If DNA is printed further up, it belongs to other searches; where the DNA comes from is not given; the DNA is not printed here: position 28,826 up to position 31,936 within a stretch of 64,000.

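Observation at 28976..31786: Unprecedented tri-domain fusion of nucleotidyltransferase, CofD/YvcK-like and GT2 domains inside a glycan locus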

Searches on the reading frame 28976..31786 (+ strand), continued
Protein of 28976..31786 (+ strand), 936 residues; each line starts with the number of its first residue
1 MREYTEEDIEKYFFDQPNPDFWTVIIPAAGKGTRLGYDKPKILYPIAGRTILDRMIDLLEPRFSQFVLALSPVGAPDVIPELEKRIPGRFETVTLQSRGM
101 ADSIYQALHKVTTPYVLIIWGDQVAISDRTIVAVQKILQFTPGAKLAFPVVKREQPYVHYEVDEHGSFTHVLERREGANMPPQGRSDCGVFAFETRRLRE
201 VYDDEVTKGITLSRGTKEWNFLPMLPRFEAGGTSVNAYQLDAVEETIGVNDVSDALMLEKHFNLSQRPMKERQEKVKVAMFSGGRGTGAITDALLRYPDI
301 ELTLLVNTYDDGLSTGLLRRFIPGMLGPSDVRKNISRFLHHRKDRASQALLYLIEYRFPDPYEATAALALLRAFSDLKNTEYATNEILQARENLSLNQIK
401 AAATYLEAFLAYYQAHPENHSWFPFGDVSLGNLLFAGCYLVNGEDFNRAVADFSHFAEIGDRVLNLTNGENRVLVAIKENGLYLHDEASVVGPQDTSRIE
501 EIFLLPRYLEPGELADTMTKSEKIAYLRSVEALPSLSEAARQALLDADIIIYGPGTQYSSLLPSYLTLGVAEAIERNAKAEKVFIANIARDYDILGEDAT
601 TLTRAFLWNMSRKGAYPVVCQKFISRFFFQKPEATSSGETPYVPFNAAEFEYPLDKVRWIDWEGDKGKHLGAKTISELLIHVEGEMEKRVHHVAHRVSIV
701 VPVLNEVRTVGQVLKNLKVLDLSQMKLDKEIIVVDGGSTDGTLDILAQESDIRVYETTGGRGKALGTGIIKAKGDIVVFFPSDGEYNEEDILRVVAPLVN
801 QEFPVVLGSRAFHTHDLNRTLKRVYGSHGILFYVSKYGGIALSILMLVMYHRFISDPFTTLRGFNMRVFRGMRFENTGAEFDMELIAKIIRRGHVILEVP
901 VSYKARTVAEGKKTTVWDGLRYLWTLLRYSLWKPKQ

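Call 13: find_encoding_contigs(protein=window:28976-31783:+, flank=10000, max_places=4)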
Protein window:28976-31783:+ (936 aa): 4 contigs read that carry it; 2 places shown.
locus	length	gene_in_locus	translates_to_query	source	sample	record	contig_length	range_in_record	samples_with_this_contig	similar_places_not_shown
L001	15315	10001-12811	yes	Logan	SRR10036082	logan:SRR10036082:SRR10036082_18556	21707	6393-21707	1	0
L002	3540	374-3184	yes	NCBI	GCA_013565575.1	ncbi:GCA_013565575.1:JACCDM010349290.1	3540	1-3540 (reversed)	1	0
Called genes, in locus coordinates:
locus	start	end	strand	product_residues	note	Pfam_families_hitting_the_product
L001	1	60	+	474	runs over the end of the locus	PF13727:CoA_binding_3, PF02397:Bac_transf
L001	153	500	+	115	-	PF04020:Phage_holin_4_2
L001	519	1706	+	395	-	PF13692:Glyco_trans_1_4, PF13524:Glyco_trans_1_2, PF00534:Glycos_transf_1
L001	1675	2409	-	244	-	-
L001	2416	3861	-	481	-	PF02366:PMT, PF13231:PMT_2 (weak)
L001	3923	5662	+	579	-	PF01073:3Beta_HSD (faint), PF01370:Epimerase, PF04321:RmlD_sub_bind (weak), PF16363:GDP_Man_Dehyd, PF01370:Epimerase, PF16363:GDP_Man_Dehyd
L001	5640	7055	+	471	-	PF01073:3Beta_HSD, PF01370:Epimerase, PF02719:Polysacc_synt_2, PF04321:RmlD_sub_bind, PF07993:NAD_binding_4 (faint), PF16363:GDP_Man_Dehyd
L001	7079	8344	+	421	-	PF01943:Polysacc_synt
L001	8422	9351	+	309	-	PF13489:Methyltransf_23, PF08241:Methyltransf_11, PF08242:Methyltransf_12, PF13649:Methyltransf_25, PF13847:Methyltransf_31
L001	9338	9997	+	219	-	PF00702:Hydrolase, PF13419:HAD_2, PF13242:Hydrolase_like (faint)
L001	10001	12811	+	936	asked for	PF01128:IspD, PF12804:NTP_transf_3, PF13641:Glyco_tranf_2_3 (faint), PF01933:CofD, PF00535:Glycos_transf_2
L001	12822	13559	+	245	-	PF00535:Glycos_transf_2, PF13641:Glyco_tranf_2_3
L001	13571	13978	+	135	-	PF04138:GtrA_DPMS_TM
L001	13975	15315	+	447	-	?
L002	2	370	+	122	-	?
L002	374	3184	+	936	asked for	PF01128:IspD, PF12804:NTP_transf_3, PF13641:Glyco_tranf_2_3 (faint), PF01933:CofD, PF00535:Glycos_transf_2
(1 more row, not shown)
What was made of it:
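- Checked: The identical protein is encoded on independently assembled contigs (Logan SRR10036082 and NCBI GCA_013565575.1; call 13).
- The identical 936-aa protein is found in independent assemblies (call 13).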

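Call 14: find_encoding_contigs(protein=P0061, flank=8000, max_places=2)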
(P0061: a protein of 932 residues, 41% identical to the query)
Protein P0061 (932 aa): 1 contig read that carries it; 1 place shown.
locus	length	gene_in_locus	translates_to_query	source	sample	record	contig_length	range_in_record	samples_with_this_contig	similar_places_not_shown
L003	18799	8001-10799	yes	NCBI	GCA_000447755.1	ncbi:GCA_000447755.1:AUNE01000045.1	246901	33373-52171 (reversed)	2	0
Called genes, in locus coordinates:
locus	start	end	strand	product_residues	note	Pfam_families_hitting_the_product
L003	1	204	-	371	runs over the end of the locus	PF01073:3Beta_HSD (faint), PF01370:Epimerase, PF07993:NAD_binding_4 (faint), PF02719:Polysacc_synt_2 (weak), PF14667:Polysacc_synt_C, PF07883:Cupin_2 (faint)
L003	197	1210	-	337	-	PF01073:3Beta_HSD, PF01370:Epimerase, PF02719:Polysacc_synt_2, PF04321:RmlD_sub_bind (weak), PF05368:NmrA (weak), PF16363:GDP_Man_Dehyd, PF13460:NAD_binding_10, PF08485:Polysacc_syn_2C, +1 more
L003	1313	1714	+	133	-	PF05523:FdtA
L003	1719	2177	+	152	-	-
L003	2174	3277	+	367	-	PF01041:DegT_DnrJ_EryC1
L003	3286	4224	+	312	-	PF21360:PylC-like_N, PF02655:ATP-grasp_3, PF15632:ATPgrasp_Ter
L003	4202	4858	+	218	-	PF00702:Hydrolase, PF13419:HAD_2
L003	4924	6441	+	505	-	PF04055:Radical_SAM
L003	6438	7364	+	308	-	PF13489:Methyltransf_23, PF13649:Methyltransf_25, PF13847:Methyltransf_31, PF08241:Methyltransf_11, PF08242:Methyltransf_12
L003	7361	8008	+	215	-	PF00702:Hydrolase, PF13419:HAD_2, PF13242:Hydrolase_like (weak)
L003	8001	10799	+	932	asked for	PF00483:NTP_transferase, PF01128:IspD (weak), PF12804:NTP_transf_3, PF01933:CofD, PF00535:Glycos_transf_2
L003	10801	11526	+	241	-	PF00535:Glycos_transf_2, PF10111:Glyco_tranf_2_2 (weak), PF13641:Glyco_tranf_2_3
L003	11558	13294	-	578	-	-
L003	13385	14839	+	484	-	PF01943:Polysacc_synt, PF13440:Polysacc_synt_3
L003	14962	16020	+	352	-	PF01370:Epimerase, PF16363:GDP_Man_Dehyd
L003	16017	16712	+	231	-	PF00535:Glycos_transf_2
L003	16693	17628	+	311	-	PF01370:Epimerase, PF04321:RmlD_sub_bind, PF16363:GDP_Man_Dehyd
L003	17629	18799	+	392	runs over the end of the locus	PF00266:Aminotran_5 (weak), PF01041:DegT_DnrJ_EryC1, PF01053:Cys_Met_Meta_PP (weak)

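Call 15: find_encoding_contigs(protein=P0040, flank=8000, max_places=2)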
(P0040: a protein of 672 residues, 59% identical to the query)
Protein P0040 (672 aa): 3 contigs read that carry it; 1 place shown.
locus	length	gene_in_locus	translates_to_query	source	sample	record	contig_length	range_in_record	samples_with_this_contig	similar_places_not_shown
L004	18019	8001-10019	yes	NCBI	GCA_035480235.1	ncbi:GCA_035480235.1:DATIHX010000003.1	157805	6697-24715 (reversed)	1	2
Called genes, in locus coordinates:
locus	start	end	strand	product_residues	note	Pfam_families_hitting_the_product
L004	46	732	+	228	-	PF00535:Glycos_transf_2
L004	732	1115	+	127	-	PF10066:DUF2304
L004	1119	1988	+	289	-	PF01370:Epimerase, PF04321:RmlD_sub_bind, PF05368:NmrA (faint), PF07993:NAD_binding_4 (faint), PF16363:GDP_Man_Dehyd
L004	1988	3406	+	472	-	PF13727:CoA_binding_3 (weak), PF17836:PglD_N (weak), PF00106:adh_short (weak), PF01073:3Beta_HSD, PF01370:Epimerase, PF02719:Polysacc_synt_2, PF04321:RmlD_sub_bind, PF16363:GDP_Man_Dehyd, +1 more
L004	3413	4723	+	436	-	PF01943:Polysacc_synt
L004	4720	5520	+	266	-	PF01370:Epimerase, PF02719:Polysacc_synt_2 (faint), PF04321:RmlD_sub_bind, PF16363:GDP_Man_Dehyd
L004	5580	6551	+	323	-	PF13489:Methyltransf_23, PF08241:Methyltransf_11, PF08242:Methyltransf_12, PF13649:Methyltransf_25, PF13847:Methyltransf_31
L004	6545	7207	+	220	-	PF00702:Hydrolase, PF12710:HAD (faint), PF13419:HAD_2, PF13242:Hydrolase_like (weak)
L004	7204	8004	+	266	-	PF01128:IspD, PF12804:NTP_transf_3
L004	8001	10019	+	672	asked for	PF01933:CofD, PF00535:Glycos_transf_2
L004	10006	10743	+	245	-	PF00535:Glycos_transf_2, PF13641:Glyco_tranf_2_3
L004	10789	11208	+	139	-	PF07883:Cupin_2 (weak)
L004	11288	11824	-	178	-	PF07823:CPDase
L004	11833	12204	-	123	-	-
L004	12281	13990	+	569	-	-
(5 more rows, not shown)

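Call 16: find_encoding_contigs(protein=P0071, flank=8000, max_places=2)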
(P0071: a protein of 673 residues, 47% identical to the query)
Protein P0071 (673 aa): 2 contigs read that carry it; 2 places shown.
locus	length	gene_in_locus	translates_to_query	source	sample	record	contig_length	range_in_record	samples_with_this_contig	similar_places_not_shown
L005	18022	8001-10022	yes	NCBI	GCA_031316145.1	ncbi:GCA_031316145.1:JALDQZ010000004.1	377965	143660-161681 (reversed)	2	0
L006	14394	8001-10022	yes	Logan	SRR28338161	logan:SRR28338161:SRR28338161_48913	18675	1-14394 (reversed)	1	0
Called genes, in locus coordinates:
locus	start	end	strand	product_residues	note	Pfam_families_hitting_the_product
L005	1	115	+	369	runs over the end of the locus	PF04055:Radical_SAM, PF13186:SPASM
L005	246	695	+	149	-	PF00908:dTDP_sugar_isom, PF05523:FdtA (weak)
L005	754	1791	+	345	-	PF00535:Glycos_transf_2, PF10111:Glyco_tranf_2_2, PF13641:Glyco_tranf_2_3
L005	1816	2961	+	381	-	PF13439:Glyco_transf_4, PF00534:Glycos_transf_1, PF13692:Glyco_trans_1_4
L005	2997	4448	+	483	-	PF02310:B12-binding, PF04055:Radical_SAM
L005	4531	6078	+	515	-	PF13353:Fer4_12 (faint), PF04055:Radical_SAM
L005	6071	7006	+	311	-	PF13489:Methyltransf_23, PF13649:Methyltransf_25, PF13847:Methyltransf_31, PF08241:Methyltransf_11, PF08242:Methyltransf_12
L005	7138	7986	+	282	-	PF00483:NTP_transferase (weak), PF01128:IspD (weak), PF12804:NTP_transf_3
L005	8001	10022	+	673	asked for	PF01933:CofD, PF00535:Glycos_transf_2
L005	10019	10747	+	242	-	PF00535:Glycos_transf_2, PF13641:Glyco_tranf_2_3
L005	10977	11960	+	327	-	PF04055:Radical_SAM, PF13186:SPASM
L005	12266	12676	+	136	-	-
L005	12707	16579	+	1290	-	PF00989:PAS, PF13426:PAS_9, PF00989:PAS, PF08447:PAS_3, PF08448:PAS_4, PF13426:PAS_9, PF08448:PAS_4, PF13426:PAS_9, +11 more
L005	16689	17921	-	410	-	PF02786:CPSase_L_D2 (faint)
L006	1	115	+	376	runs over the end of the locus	PF04055:Radical_SAM, PF13186:SPASM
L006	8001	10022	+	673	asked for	PF01933:CofD, PF00535:Glycos_transf_2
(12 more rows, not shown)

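Call 17: find_encoding_contigs(protein=P0093, flank=8000, max_places=2)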
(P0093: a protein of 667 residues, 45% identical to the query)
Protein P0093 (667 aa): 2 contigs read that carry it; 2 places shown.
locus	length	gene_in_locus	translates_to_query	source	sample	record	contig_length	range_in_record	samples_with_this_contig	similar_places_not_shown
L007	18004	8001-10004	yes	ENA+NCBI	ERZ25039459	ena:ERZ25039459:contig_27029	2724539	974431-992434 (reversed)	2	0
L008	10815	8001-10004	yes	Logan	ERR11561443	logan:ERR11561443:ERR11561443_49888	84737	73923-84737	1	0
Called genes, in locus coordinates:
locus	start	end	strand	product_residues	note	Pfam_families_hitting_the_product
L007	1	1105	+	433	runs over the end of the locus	PF01266:DAO (weak), PF01593:Amino_oxidase, PF13450:NAD_binding_8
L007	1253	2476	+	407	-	PF13439:Glyco_transf_4, PF13579:Glyco_trans_4_4, PF00534:Glycos_transf_1, PF13692:Glyco_trans_1_4, PF13524:Glyco_trans_1_2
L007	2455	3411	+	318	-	PF13116:YhdP (faint)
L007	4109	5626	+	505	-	PF04055:Radical_SAM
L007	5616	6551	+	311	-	PF13489:Methyltransf_23, PF13847:Methyltransf_31, PF08241:Methyltransf_11, PF08242:Methyltransf_12, PF13649:Methyltransf_25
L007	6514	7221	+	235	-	PF00702:Hydrolase, PF12710:HAD (faint), PF13419:HAD_2, PF13242:Hydrolase_like (weak)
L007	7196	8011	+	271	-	PF01128:IspD (weak), PF12804:NTP_transf_3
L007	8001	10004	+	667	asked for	PF01933:CofD, PF00535:Glycos_transf_2, PF10111:Glyco_tranf_2_2 (weak), PF13641:Glyco_tranf_2_3 (weak)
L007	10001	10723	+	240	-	PF00535:Glycos_transf_2, PF13641:Glyco_tranf_2_3 (weak)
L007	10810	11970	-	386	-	PF14294:DUF4372, PF01609:DDE_Tnp_1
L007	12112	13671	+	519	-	PF02310:B12-binding, PF04055:Radical_SAM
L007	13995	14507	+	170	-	PF00006:ATP-synt_ab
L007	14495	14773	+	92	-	-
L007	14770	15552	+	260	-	PF00929:RNase_T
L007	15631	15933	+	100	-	PF07238:PilZ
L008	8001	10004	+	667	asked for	PF01933:CofD, PF00535:Glycos_transf_2, PF10111:Glyco_tranf_2_2 (weak), PF13641:Glyco_tranf_2_3 (weak)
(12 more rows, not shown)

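Call 25: find_related_loci(query=A1, collection=genome_contigs, flank=10000)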
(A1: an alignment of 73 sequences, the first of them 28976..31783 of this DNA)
Query A1 (936 aa) in genome_contigs; peptide patterns used: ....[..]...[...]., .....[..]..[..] (x = any residue, [..] = any of these).
514 stretches matched a pattern; 508 encode a relative of the query (tblastn E <= 1e-3); the best 80 are kept; 80 distinct loci.
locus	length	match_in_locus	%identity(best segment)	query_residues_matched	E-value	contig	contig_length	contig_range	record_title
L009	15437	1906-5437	92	1-935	0e+0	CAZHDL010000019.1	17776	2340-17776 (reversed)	MAG TPA_asm: uncultured Bdellovibrionales bacterium isolate SRP219642_co10_72 genome assembly, contig: NODE_2992_length_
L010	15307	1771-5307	79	1-936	0e+0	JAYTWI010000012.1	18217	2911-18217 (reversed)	MAG: Candidatus Moraniibacteriota bacterium isolate GFS_5782 GFS_5782_11, whole genome shotgun sequence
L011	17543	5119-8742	64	1-936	0e+0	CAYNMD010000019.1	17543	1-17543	MAG TPA_asm: uncultured Bdellovibrionales bacterium isolate SRP135725_co1_638 genome assembly, contig: NODE_4196_length_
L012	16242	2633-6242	62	1-935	0e+0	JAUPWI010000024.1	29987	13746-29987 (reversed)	MAG: Patescibacteria group bacterium isolate erpe_2018_sw_45hr_WHONDRS-SW48-000100_B_bin.13 scaffold_405013, whole genom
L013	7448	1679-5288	62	1-935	0e+0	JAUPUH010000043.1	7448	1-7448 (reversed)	MAG: Patescibacteria group bacterium isolate erpe_2018_sw_15hr_WHONDRS-SW48-000090_B_bin.52 scaffold_331881, whole genom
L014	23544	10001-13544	61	1-936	0e+0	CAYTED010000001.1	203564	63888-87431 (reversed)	MAG TPA_asm: uncultured Bdellovibrionales bacterium isolate binchicken_co128_120 genome assembly, contig: NODE_39_length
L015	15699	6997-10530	76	1-935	0e+0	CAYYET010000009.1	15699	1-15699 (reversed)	MAG TPA_asm: uncultured Bdellovibrionales bacterium isolate SRP135725_co1_601 genome assembly, contig: NODE_4938_length_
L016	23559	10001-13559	58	1-936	0e+0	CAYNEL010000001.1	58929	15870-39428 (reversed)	MAG TPA_asm: uncultured Bdellovibrionales bacterium isolate SRP173033_co3_22 genome assembly, contig: NODE_462_length_58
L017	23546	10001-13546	66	1-936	0e+0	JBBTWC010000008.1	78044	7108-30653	MAG: Patescibacteria group bacterium isolate H43-bin047_1 H43_bin047_1_000000000008, whole genome shotgun sequence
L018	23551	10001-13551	58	1-934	0e+0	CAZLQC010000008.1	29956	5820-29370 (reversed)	MAG TPA_asm: uncultured Bdellovibrionales bacterium isolate SRP286056_co1_457 genome assembly, contig: NODE_1723_length_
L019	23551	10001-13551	58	1-934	0e+0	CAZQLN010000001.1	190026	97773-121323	MAG TPA_asm: uncultured Bdellovibrionales bacterium isolate SRP342105_co1_403 genome assembly, contig: NODE_74_length_19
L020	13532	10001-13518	57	1-934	0e+0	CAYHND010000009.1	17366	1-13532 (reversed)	MAG TPA_asm: uncultured Bdellovibrionales bacterium isolate ERP119705_co13_526 genome assembly, contig: NODE_4103_length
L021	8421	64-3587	56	1-934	0e+0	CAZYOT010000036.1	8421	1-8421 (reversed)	MAG TPA_asm: uncultured Bdellovibrionales bacterium isolate SRP278252_co2_135 genome assembly, contig: NODE_17886_length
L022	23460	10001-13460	41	18-929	0e+0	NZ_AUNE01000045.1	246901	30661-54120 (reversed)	Bacteriovorax sp. BSW11_IV contig00045, whole genome shotgun sequence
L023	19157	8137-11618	39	7-933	0e+0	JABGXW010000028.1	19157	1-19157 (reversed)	MAG: Bacteriovoracaceae bacterium isolate SI034_bin84 k141_439772, whole genome shotgun sequence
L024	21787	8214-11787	41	22-932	0e+0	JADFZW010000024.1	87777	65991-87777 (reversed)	MAG: Oligoflexia bacterium isolate nKLKbin12 nKLK_bin12_NODE_24_length_87777_cov_32.675904, whole genome shotgun sequenc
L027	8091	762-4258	39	15-931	0e+0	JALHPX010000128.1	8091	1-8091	MAG: bacterium isolate bin.37 c_000000030859, whole genome shotgun sequence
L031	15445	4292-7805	43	2-933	0e+0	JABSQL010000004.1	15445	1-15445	MAG: Candidatus Margulisiibacteriota bacterium isolate DT_59 DT-Margulisbacteria-1_scaffold_4, whole genome shotgun sequ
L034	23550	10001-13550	45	3-929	0e+0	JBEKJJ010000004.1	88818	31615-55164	MAG: Bryobacteraceae bacterium isolate SPRUCE 320 SPRUCE_320_4, whole genome shotgun sequence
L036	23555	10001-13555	44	10-931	0e+0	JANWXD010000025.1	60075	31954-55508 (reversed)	MAG: Bryobacteraceae bacterium isolate SKYG38 NODE_25_length_60075_cov_6.553252, whole genome shotgun sequence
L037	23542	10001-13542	44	18-935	0e+0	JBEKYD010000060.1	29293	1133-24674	MAG: Bryobacteraceae bacterium isolate SPRUCE 667 SPRUCE_667_60, whole genome shotgun sequence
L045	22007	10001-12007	43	276-936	4e-165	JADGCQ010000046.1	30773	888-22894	MAG: Magnetococcales bacterium isolate nWRX3bin6 nWRX3_bin6_NODE_46_length_30773_cov_179.123511, whole genome shotgun se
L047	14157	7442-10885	43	22-929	0e+0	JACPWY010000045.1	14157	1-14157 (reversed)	MAG: Deltaproteobacteria bacterium isolate NC_groundwater_823_Pr1_B-0.1um_55_34 Montesol18_Bp1_scaffold_1147226, whole g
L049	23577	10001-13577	42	7-929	4e-163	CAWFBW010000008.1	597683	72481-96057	MAG: uncultured Acidobacteriaceae bacterium isolate MFD00822.bin.2.97 genome assembly, contig: contig_41256, whole genom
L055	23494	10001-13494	40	2-929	0e+0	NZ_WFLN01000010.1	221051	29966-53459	Fluviispira multicolorata strain 33A1-SZDP NODE_7_length_221051_cov_100.203360, whole genome shotgun sequence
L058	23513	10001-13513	58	1-936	0e+0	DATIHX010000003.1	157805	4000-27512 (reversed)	MAG TPA_asm: Candidatus Saccharimonadales bacterium isolate SMAG_U15649 k141_209732, whole genome shotgun sequence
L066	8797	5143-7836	35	23-929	1e-157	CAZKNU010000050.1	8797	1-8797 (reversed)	MAG TPA_asm: uncultured Methanosarcinales archaeon isolate binchicken_co191_55 genome assembly, contig: NODE_6020_length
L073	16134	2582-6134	42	8-933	0e+0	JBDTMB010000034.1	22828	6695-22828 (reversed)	MAG: Vicinamibacterales bacterium isolate cluster3_bin.116 NODE_7549_length_22828_cov_6.973214, whole genome shotgun seq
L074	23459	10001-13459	41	21-931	0e+0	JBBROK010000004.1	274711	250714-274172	MAG: Bryobacterales bacterium isolate La1_metabat2.287 LA1C_B2.287_k141_837794L_274711_cov_24.7436, whole genome shotgun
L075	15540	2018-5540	42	18-931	0e+0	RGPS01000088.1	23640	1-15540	MAG: Terriglobia bacterium isolate WB8_3_068 contig_100_87, whole genome shotgun sequence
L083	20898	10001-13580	42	18-936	0e+0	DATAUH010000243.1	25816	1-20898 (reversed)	MAG TPA_asm: Bryobacteraceae bacterium isolate SMAG_U5567 k141_2276005, whole genome shotgun sequence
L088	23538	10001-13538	40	22-929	3e-172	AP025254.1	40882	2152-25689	Bryobacterales bacterium F-183 plasmid pF-183-2 DNA, complete sequence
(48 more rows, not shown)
